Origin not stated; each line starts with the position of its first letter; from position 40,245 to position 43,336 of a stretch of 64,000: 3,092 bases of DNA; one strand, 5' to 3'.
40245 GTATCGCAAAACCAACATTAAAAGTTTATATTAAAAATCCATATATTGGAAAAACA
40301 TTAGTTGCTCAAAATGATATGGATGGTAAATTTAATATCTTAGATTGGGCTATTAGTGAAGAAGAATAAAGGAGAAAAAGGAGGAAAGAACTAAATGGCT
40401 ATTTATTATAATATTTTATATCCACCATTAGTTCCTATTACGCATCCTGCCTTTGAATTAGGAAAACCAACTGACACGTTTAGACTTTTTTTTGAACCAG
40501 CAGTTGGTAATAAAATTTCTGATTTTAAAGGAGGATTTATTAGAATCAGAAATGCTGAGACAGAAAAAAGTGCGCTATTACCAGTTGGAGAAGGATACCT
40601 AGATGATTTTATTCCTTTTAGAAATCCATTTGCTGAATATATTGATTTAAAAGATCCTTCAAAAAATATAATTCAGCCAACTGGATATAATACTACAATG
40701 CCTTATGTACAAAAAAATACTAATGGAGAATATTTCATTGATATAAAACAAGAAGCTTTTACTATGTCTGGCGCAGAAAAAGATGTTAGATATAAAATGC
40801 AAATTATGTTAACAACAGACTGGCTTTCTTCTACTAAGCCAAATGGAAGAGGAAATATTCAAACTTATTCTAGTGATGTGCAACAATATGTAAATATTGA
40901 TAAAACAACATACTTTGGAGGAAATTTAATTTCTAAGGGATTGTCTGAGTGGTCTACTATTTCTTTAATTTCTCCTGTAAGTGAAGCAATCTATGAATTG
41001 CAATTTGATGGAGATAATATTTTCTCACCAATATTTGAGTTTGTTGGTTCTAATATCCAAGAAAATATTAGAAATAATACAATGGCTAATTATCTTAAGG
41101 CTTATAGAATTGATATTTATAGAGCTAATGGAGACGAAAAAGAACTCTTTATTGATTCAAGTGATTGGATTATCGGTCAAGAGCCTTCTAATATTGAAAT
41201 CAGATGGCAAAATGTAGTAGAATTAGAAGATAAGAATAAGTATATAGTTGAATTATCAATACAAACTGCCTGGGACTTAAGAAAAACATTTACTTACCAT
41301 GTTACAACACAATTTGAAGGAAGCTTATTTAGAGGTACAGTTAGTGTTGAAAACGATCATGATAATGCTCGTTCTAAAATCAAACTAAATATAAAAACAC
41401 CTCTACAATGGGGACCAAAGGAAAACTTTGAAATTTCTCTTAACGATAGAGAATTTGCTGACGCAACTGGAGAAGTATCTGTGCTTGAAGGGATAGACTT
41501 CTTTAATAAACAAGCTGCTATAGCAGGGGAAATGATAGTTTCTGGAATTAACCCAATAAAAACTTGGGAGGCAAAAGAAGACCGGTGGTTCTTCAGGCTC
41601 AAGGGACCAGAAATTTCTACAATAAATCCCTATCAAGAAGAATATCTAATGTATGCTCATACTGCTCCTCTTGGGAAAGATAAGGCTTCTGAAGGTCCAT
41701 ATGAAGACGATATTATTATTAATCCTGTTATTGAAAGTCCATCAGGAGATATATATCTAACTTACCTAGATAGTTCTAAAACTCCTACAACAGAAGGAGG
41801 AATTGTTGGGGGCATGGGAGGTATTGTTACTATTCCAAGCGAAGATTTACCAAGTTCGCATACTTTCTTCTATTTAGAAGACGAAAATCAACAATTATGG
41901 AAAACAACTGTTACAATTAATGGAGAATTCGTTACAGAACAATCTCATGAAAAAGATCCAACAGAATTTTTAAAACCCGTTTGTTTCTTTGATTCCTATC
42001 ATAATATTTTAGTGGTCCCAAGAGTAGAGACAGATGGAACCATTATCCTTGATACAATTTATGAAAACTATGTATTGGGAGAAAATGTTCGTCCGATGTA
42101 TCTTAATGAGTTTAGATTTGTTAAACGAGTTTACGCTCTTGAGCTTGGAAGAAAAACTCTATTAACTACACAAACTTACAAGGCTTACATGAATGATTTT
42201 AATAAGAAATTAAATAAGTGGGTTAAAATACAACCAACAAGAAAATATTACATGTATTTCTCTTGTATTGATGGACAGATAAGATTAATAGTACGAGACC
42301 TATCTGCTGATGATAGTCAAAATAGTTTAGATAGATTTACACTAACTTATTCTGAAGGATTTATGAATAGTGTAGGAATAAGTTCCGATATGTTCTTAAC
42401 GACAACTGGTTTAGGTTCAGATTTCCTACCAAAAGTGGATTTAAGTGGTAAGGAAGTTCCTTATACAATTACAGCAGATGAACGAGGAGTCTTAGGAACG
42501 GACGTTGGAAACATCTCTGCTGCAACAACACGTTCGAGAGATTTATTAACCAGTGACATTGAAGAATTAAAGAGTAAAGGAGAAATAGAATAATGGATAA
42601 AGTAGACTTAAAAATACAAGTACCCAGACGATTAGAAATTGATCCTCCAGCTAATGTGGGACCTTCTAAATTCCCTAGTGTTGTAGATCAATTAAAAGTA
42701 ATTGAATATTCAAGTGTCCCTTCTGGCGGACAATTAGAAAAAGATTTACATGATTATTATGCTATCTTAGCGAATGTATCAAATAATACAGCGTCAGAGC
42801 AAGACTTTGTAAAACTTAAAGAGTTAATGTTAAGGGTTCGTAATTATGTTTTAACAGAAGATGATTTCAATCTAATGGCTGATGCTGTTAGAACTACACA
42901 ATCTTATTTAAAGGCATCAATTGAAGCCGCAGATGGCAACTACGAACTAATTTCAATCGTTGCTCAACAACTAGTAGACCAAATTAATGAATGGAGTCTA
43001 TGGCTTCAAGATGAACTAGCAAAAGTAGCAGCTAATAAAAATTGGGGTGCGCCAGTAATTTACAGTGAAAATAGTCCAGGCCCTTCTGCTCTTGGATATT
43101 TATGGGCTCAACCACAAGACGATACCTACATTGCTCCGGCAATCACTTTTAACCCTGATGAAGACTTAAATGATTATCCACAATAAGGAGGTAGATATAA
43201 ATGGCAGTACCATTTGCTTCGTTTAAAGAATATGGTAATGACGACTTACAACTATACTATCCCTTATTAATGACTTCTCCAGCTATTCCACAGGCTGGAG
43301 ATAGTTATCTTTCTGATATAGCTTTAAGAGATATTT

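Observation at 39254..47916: Second block of large structural-like genes, including a Tal-like hub, downstream of the lysis cassette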

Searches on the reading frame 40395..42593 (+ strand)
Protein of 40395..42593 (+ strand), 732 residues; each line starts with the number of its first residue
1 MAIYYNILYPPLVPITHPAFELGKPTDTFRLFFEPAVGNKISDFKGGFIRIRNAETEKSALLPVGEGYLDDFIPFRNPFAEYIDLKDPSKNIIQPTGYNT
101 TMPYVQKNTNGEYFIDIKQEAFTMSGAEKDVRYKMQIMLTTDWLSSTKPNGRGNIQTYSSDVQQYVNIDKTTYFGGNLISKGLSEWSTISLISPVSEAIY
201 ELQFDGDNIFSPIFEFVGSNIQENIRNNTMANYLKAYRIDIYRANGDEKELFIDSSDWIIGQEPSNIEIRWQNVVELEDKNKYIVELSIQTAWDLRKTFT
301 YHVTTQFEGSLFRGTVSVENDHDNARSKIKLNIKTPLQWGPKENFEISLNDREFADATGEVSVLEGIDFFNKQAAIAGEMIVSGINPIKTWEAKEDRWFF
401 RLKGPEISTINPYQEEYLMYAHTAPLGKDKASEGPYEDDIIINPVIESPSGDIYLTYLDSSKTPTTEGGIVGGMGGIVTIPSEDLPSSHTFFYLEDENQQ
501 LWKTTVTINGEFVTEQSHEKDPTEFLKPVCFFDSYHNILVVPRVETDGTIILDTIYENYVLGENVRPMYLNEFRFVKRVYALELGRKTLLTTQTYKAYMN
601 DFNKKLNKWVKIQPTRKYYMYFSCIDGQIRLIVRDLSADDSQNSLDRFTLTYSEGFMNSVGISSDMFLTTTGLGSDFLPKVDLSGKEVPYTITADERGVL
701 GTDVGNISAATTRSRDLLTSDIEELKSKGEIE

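Call 5: search_protein_families(library=phrogs, proteins=[window:40395-42593:+], max_evalue=0.01)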
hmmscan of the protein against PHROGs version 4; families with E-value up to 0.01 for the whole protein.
window:40395-42593:+ (732 aa): 1 family
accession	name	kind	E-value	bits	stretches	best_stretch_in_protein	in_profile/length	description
phrog_37786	-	unknown function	0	1750.3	1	1-732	1-732/732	-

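Call 6: search_protein_families(library=pfam, proteins=[window:40395-42593:+], max_evalue=0.01)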
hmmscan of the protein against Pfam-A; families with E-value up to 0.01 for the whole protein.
window:40395-42593:+ (732 aa): 0 families

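Call 46: find_homologous_proteins(query=window:40395-42593:+, max_evalue=0.001)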
Query window:40395-42593:+ (732 aa): 50 proteins with E <= 0.001 among 6622 candidates.
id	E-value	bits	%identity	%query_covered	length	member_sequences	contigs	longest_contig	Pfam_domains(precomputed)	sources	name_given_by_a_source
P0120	0.0e+0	1668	99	100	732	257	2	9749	-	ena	-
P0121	0.0e+0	1216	71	100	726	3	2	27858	-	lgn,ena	-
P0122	0.0e+0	1158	69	100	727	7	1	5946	-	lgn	-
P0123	0.0e+0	1116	67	100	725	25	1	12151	-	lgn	-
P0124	0.0e+0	1099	66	100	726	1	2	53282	-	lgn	-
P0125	0.0e+0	1073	64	100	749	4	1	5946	-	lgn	-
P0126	0.0e+0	1070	70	63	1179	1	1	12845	-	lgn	-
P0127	0.0e+0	1064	68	63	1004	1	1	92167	-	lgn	-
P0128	9.2e-297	1004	62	97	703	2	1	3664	-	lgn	-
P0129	1.5e-294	997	62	98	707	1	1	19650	-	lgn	-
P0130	4.1e-292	989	60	100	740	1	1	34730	-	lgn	-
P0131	1.1e-288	978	60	97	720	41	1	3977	-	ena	-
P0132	1.1e-285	968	59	98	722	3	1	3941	-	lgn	-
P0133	3.2e-278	943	58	98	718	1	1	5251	-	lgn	-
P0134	2.1e-276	937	56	98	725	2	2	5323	-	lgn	-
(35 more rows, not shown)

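Call 67: search_protein_families(library=ncbifam, proteins=[window:40395-42593:+], max_evalue=0.1)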
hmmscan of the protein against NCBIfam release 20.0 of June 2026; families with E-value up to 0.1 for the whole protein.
window:40395-42593:+ (732 aa): 1 family
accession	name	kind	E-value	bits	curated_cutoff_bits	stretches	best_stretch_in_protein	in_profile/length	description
NF003925.0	PRK05443.3-3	equivalog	0.0082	14.3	707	1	220-280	578-634/688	RNA degradosome polyphosphate kinase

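Call 101: search_protein_families(library=pfam, proteins=[P0126, P0127], max_evalue=0.01)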
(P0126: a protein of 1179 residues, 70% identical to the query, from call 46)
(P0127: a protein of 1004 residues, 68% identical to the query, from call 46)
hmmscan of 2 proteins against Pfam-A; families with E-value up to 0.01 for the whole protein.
P0126 (1179 aa): 0 families

P0127 (1004 aa): 1 family
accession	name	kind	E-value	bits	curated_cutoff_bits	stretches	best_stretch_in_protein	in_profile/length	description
PF23838.1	DUF7208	-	0.0021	17.5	27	1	947-1000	159-210/293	Family of unknown function (DUF7208)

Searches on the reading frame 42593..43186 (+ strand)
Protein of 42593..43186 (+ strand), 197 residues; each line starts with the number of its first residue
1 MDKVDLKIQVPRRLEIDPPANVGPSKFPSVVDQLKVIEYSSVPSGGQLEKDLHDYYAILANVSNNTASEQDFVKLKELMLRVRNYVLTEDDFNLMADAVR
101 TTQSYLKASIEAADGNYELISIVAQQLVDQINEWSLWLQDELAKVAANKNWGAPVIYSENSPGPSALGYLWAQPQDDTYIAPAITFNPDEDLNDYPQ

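Call 5: search_protein_families(library=phrogs, proteins=[window:42593-43186:+], max_evalue=0.01)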
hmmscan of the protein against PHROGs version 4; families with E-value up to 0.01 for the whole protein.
window:42593-43186:+ (197 aa): 1 family
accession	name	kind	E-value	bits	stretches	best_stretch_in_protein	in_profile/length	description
phrog_38057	-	unknown function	8.2e-139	460.8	1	1-197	1-197/197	-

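Call 6: search_protein_families(library=pfam, proteins=[window:42593-43186:+], max_evalue=0.01)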
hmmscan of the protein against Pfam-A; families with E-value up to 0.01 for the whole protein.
window:42593-43186:+ (197 aa): 0 families

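Call 67: search_protein_families(library=ncbifam, proteins=[window:42593-43186:+], max_evalue=0.1)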
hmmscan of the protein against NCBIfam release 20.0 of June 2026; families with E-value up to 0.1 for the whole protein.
window:42593-43186:+ (197 aa): 3 families
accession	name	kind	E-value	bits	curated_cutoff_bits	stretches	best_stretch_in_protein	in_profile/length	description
NF033389.1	scrub_typh_TSA22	equivalog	0.00074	19.5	100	1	47-111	32-98/202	major outer membrane protein TSA22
NF033756.1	gliding_GltC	equivalog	0.037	12.8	450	1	51-134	442-523/622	adventurous gliding motility protein GltC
NF010650.0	PRK14049.1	equivalog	0.052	11.7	904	1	172-191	241-260/729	ferrioxamine B receptor precursor protein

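Call 80: search_dna_similar(query=window:42593-43186:+, collection=phages, mode=protein, max_rows=25, max_evalue=0.01)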
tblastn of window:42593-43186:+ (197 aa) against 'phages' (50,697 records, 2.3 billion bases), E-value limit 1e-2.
Records with a match: 5; places in all: 5; records where one place covers at least 80% of the query: 5.
Best place of each record, by identity: >=99% 5.
By first word of the organism name: Enterococcus 5.
By host as written in the record: Enterococcus faecium 2; Enterococcus faecalis 2; Enterococcus faecium 374iF1 (22) 1.
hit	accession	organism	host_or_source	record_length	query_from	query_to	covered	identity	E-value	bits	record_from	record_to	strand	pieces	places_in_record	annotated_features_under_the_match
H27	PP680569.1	Enterococcus phage VRE9_3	Enterococcus faecium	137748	1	197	100%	100.0%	5e-127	399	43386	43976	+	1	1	hypothetical protein (x2)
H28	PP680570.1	Enterococcus phage VRE9_4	Enterococcus faecium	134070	1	197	100%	99.5%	7e-127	398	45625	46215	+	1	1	hypothetical protein (x2)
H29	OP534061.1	Enterococcus phage H1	Enterococcus faecium 374iF1 (22)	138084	1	197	100%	99.5%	7e-127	398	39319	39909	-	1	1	hypothetical protein (x2)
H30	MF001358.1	Enterococcus phage EF1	Enterococcus faecalis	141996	1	197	100%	99.5%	7e-127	398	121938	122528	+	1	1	hypothetical protein (x2)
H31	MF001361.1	Enterococcus phage EF5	Enterococcus faecalis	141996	1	197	100%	99.5%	7e-127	398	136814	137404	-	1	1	hypothetical protein (x2)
